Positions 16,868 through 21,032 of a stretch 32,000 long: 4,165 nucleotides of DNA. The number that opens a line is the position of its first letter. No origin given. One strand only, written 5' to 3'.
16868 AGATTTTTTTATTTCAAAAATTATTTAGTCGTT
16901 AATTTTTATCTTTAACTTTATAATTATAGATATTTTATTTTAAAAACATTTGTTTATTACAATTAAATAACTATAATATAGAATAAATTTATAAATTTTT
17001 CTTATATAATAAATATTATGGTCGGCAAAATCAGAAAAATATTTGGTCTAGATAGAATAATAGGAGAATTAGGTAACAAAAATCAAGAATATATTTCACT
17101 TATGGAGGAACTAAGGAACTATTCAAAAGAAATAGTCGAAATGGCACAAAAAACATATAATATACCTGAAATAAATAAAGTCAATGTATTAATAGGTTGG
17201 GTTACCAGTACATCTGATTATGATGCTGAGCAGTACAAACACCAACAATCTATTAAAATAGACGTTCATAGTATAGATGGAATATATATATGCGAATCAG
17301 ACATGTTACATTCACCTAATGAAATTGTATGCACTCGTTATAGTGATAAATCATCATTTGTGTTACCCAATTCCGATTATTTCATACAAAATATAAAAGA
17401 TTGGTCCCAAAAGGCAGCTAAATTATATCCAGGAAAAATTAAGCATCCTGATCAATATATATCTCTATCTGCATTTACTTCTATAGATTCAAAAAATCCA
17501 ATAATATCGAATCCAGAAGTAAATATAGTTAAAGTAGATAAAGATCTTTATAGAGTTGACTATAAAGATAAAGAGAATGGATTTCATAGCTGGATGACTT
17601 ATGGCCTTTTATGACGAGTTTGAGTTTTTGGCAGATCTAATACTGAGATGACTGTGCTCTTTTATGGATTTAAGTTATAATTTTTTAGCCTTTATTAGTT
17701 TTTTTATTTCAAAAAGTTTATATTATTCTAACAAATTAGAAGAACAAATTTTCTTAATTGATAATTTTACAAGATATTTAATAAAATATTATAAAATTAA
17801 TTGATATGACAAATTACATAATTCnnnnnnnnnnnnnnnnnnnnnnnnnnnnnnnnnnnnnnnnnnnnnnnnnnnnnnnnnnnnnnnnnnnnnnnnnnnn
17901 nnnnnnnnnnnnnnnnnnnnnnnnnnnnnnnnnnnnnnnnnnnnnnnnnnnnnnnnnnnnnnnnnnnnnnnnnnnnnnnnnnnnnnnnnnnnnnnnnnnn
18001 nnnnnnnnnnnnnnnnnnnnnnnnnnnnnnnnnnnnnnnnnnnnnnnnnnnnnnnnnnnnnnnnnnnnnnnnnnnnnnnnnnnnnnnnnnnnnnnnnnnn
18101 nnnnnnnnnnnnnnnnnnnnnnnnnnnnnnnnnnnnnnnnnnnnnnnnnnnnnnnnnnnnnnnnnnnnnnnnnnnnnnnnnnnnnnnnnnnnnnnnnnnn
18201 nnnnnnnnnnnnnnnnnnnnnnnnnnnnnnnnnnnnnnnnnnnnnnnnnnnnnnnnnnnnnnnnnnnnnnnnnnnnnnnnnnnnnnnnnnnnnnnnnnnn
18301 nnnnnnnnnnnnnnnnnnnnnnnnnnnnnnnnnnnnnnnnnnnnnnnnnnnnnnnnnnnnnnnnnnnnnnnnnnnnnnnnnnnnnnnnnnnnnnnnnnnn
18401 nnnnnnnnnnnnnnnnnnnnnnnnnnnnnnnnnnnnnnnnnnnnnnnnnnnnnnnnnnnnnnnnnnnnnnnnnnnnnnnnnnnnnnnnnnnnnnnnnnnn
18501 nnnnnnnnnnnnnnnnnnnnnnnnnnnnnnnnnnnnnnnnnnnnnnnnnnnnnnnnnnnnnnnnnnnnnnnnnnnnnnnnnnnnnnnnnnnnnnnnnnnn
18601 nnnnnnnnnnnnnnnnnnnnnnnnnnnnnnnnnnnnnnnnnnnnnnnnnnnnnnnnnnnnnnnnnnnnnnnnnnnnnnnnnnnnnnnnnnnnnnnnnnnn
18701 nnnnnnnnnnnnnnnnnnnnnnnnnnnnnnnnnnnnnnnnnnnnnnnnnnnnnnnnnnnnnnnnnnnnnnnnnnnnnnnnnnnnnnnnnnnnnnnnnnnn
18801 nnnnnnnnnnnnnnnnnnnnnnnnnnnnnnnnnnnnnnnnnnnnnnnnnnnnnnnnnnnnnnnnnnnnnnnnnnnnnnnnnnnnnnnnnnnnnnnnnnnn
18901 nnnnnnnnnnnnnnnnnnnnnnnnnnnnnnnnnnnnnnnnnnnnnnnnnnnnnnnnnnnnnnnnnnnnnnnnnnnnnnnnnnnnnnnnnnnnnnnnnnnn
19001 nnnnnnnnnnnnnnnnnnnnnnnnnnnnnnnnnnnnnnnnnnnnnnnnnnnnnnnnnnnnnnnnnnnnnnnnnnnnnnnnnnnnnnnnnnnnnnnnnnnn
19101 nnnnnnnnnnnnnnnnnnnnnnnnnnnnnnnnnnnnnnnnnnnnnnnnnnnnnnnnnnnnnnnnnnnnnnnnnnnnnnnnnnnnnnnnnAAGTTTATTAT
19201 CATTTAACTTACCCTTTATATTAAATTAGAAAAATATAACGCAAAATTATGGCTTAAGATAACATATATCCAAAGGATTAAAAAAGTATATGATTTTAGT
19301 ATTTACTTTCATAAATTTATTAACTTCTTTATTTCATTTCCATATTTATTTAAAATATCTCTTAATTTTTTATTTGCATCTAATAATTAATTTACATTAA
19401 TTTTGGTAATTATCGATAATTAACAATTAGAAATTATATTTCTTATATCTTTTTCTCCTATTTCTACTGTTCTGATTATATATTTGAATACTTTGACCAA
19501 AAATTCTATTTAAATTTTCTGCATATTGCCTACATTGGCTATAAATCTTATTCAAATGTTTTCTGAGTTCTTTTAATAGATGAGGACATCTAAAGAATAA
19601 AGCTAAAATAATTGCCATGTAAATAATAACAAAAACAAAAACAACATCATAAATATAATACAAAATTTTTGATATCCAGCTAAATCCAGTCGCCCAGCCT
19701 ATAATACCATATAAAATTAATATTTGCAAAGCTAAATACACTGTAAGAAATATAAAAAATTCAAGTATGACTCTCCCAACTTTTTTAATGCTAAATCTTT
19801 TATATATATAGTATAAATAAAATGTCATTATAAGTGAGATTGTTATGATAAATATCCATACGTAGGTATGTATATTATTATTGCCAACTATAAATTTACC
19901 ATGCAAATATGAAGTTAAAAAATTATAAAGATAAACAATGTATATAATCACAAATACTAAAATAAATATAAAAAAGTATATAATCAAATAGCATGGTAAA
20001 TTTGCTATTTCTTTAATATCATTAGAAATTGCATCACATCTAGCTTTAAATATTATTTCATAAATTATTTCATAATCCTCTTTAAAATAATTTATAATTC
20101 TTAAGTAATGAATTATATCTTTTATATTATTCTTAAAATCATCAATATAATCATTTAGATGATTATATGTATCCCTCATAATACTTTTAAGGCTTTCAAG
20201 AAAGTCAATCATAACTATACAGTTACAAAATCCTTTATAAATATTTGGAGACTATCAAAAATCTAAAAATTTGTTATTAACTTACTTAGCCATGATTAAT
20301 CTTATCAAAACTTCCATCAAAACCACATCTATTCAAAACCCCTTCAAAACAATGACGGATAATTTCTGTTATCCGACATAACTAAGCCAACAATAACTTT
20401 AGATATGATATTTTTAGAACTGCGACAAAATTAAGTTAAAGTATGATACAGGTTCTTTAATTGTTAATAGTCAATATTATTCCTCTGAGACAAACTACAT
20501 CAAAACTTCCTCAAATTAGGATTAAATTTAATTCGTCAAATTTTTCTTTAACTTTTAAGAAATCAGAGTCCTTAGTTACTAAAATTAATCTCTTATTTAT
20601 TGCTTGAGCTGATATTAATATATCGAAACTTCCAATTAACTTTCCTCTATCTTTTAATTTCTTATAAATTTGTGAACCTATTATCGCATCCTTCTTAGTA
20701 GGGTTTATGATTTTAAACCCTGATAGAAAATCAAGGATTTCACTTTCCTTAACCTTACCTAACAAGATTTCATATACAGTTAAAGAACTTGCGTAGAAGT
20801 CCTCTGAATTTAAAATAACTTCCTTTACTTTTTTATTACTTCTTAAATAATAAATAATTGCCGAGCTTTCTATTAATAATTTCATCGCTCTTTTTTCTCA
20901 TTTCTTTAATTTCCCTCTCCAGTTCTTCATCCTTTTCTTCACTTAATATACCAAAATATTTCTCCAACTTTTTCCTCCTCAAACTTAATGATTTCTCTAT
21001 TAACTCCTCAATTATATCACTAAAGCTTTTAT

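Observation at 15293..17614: Tandem array of three divergent paralogs of an unrecognised Cys-containing protein family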

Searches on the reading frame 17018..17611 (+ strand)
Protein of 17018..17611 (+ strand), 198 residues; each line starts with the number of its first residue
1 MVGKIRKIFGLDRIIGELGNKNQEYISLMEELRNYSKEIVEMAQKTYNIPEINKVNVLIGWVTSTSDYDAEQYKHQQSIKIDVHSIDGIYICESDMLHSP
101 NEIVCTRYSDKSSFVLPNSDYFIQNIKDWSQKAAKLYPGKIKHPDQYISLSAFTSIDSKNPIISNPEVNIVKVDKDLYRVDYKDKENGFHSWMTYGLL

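Call 7: search_protein_families(library=pfam, proteins=[window:17018-17611:+], max_evalue=10)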
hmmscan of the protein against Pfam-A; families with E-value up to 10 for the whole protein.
window:17018-17611:+ (198 aa): 1 family
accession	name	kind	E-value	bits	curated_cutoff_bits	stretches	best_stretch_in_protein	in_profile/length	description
PF21744.3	BAHCC1-like_Tudor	-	0.099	13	28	1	129-146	17-34/69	BAHCC1-like, Tudor domain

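Call 12: search_protein_families(library=ncbifam, proteins=[window:17018-17611:+], max_evalue=10)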
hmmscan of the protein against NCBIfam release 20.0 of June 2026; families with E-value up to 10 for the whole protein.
window:17018-17611:+ (198 aa): 2 families
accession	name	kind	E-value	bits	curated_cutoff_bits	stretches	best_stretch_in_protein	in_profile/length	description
NF002957.0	PRK03619.1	equivalog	0.036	13.4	212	1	70-117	127-170/222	phosphoribosylformylglycinamidine synthase subunit PurQ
NF008170.0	PRK10917.2-4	equivalog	0.19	9.5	975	1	72-118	730-777/826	ATP-dependent DNA helicase RecG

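Call 13: search_protein_families(library=padloc, proteins=[window:17018-17611:+], max_evalue=10)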
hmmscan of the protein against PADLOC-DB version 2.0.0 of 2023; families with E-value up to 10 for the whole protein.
window:17018-17611:+ (198 aa): 0 families

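Call 14: search_protein_families(library=phrogs, proteins=[window:17018-17611:+], max_evalue=10)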
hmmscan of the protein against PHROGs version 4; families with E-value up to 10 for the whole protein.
window:17018-17611:+ (198 aa): 6 families
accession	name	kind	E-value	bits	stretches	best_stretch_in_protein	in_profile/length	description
phrog_17049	-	unknown function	0.0087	17.2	1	3-54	66-117/123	-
phrog_25945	-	unknown function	0.056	14.7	1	19-72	21-75/108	-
phrog_640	-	unknown function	0.067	14.3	1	10-55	7-54/71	-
phrog_11573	-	unknown function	0.095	14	1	31-71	25-67/110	-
phrog_29384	-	unknown function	0.12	13.8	1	97-121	34-58/91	-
phrog_1195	-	unknown function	0.3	12.5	1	98-133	4-39/68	-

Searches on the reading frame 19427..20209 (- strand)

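Call 10: search_protein_families(library=pfam, proteins=[window:19427-20209:-], max_evalue=0.01)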
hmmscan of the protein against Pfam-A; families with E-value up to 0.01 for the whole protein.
window:19427-20209:- (260 aa): 1 family
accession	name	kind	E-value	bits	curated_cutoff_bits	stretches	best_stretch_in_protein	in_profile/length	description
PF23828.1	DUF7198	-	0.0071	16.2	27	1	3-60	91-146/236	Family of unknown function (DUF7198)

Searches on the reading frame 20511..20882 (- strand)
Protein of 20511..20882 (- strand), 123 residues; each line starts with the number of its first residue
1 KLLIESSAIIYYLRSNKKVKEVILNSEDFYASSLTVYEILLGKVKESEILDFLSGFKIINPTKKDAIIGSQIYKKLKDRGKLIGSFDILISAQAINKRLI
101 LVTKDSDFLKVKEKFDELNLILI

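Call 10: search_protein_families(library=pfam, proteins=[window:20511-20882:-], max_evalue=0.01)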
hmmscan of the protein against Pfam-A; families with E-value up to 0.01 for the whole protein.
window:20511-20882:- (123 aa): 2 families
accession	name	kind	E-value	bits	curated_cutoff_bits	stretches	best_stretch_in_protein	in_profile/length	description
PF01850.27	PIN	-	4e-13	50.5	23.6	1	3-113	2-119/120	PIN domain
PF18480.7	DUF5615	-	0.00052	20.3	23.8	0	83-111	33-61/110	Domain of unknown function (DUF5615)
